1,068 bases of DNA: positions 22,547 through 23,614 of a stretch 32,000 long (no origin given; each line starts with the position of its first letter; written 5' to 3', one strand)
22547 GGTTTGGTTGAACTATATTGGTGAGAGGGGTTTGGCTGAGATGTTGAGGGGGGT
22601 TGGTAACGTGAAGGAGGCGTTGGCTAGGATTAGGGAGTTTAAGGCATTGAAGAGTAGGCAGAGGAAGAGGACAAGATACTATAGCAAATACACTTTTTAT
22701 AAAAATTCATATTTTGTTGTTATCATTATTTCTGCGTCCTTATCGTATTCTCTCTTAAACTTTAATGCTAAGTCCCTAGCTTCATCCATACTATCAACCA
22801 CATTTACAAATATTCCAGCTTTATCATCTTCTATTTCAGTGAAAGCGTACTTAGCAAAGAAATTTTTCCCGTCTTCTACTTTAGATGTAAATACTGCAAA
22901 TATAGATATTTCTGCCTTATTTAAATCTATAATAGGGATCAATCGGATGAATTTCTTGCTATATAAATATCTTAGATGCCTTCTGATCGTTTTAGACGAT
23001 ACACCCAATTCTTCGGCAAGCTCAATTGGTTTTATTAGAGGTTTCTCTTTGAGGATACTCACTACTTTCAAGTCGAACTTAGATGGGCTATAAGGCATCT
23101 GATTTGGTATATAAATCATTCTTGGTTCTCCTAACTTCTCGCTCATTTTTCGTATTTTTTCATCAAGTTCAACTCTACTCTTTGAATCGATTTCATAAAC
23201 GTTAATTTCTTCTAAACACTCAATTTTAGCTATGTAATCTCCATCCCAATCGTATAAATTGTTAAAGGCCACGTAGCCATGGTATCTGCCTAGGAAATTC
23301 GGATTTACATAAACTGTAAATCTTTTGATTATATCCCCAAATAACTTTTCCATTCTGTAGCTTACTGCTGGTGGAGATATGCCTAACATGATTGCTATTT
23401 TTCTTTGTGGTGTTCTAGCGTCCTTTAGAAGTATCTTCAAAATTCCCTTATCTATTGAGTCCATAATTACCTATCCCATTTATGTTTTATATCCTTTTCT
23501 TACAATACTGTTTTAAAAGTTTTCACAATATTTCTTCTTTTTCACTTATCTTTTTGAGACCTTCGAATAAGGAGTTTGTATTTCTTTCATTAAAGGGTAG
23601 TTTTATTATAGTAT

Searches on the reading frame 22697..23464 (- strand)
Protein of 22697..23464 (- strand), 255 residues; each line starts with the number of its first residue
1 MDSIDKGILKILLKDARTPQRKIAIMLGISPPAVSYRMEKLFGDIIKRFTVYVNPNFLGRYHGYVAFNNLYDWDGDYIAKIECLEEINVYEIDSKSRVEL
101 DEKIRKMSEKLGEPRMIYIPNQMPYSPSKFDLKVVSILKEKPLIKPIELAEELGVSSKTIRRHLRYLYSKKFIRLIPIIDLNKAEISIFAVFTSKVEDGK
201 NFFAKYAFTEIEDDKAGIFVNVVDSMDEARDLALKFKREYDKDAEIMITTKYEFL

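Call 5: search_protein_families(library=pfam, proteins=[window:22697-23464:-], max_evalue=0.01)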
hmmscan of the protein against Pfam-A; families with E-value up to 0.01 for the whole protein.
window:22697-23464:- (255 aa): 17 families
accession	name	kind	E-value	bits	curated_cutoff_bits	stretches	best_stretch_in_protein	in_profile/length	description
PF13412.12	HTH_24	-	2.1e-21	75.6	21.9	2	1-41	1-41/48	Winged helix-turn-helix DNA-binding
PF13404.12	HTH_AsnC-type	-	2.1e-17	63.1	27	1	1-41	1-41/42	AsnC-type helix-turn-helix domain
PF01022.26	HTH_5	-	1.1e-07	32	22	1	132-168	5-40/47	Bacterial regulatory protein, arsR family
PF01047.28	MarR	-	2.6e-07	30.9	24.6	1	132-174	6-48/59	MarR family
PF08279.18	HTH_11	-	9.4e-07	29.1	25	1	133-169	4-40/55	HTH domain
PF04967.18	HTH_10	-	1.9e-05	24.8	23.1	0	148-166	28-46/53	HTH DNA binding domain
PF08220.18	HTH_DeoR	-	0.00014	21.9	21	1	137-173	8-44/57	DeoR-like helix-turn-helix domain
PF13384.12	HTH_23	-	0.00015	21.9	24.6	0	11-35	11-35/50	Homeodomain-like domain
PF12840.13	HTH_20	-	0.00016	22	27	0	148-173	23-48/51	Helix-turn-helix domain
PF08281.18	Sigma70_r4_2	-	0.00017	21.6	25.7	0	148-165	31-48/54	Sigma-70, region 4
PF02954.25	HTH_8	-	0.00069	19.7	22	0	21-41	22-42/42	Bacterial regulatory protein, Fis family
PF13545.12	HTH_Crp_2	-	0.002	18.5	27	0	148-174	27-53/70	Crp-like helix-turn-helix domain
PF25213.1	HVO_A0261_N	-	0.0056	17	35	0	134-173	16-54/86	HVO_A0261 N-terminal domain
PF18024.7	HTH_50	-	0.0066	16.6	27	0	18-40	24-46/50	Helix-turn-helix domain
PF01325.25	Fe_dep_repress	-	0.0081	16.8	26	0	137-167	16-46/60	Iron dependent repressor, N-terminal DNA binding domain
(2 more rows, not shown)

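Call 10: find_encoding_contigs(protein=window:22697-23464:-, flank=10000, max_places=10)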
Protein window:22697-23464:- (255 aa): 23 contigs read that carry it; 1 place shown.
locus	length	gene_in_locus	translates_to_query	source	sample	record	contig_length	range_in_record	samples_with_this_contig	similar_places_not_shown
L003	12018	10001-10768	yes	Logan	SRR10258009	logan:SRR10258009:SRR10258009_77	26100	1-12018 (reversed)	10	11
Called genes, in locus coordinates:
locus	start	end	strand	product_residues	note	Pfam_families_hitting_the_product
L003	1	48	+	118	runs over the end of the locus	-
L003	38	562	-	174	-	PF01878:EVE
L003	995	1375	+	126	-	-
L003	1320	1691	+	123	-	-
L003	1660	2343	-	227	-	PF00121:TIM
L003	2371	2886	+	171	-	PF04250:DUF429 (faint)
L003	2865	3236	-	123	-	-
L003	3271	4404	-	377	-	PF00285:Citrate_synt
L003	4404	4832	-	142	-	PF00571:CBS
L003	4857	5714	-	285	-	PF13714:PEP_mutase, PF00463:ICL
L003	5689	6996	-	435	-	PF03972:MmgE_PrpD_N, PF19305:MmgE_PrpD_C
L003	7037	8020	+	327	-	PF00056:Ldh_1_N, PF02866:Ldh_1_C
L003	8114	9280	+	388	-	PF01370:Epimerase, PF04321:RmlD_sub_bind (weak), PF16363:GDP_Man_Dehyd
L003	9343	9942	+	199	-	-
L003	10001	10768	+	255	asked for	PF01022:HTH_5 (faint), PF01047:MarR (faint), PF13404:HTH_AsnC-type, PF13412:HTH_24, PF04967:HTH_10 (faint), PF13412:HTH_24 (weak), PF08279:HTH_11 (weak)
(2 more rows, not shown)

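Call 68: search_protein_families(library=pfam, proteins=[L061:4434-4754:+], max_evalue=0.01)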
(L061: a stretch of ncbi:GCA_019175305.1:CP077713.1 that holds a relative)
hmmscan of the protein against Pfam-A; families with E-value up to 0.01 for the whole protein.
L061:4434-4754:+ (106 aa): 0 families
